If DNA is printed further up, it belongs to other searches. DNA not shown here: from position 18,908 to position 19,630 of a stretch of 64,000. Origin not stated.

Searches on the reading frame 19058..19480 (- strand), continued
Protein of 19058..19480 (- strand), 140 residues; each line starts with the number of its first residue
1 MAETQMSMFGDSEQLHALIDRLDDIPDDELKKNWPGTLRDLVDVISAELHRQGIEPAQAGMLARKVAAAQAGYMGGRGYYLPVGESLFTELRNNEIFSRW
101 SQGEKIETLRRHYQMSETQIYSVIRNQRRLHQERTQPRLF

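Call 66: find_related_loci(query=A3, collection=viral_contigs, flank=8000)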
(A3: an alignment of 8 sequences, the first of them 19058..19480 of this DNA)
Query A3 (140 aa) in viral_contigs; peptide patterns used: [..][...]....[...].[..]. (x = any residue, [..] = any of these).
116 stretches matched a pattern; 116 encode a relative of the query (tblastn E <= 1e-3); the best 80 are kept; 80 distinct loci.
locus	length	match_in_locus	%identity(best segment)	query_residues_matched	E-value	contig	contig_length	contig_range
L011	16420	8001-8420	100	1-140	1e-93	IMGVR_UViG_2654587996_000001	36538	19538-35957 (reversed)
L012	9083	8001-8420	100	1-140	1e-93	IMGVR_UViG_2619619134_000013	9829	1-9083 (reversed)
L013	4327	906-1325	100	1-140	8e-94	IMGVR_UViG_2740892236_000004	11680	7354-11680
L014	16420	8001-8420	100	1-140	1e-93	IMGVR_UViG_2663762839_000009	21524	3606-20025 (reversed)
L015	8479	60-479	100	1-140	1e-93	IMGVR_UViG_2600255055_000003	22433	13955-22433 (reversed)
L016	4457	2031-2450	100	1-140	9e-94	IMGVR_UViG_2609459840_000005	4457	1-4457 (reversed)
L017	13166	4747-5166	100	1-140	1e-93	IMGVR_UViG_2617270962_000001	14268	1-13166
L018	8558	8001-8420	100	1-140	1e-93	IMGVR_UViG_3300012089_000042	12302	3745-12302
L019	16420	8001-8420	99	1-140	6e-93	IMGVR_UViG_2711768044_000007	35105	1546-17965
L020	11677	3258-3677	99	1-140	6e-93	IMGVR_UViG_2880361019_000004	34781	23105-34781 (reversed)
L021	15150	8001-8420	99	1-140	8e-93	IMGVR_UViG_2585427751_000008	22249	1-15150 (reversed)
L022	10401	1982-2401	99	1-140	8e-93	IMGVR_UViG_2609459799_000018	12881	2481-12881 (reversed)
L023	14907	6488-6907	99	1-140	8e-93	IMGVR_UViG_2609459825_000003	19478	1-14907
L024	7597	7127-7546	99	1-140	1e-91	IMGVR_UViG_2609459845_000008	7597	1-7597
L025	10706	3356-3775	96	1-140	5e-89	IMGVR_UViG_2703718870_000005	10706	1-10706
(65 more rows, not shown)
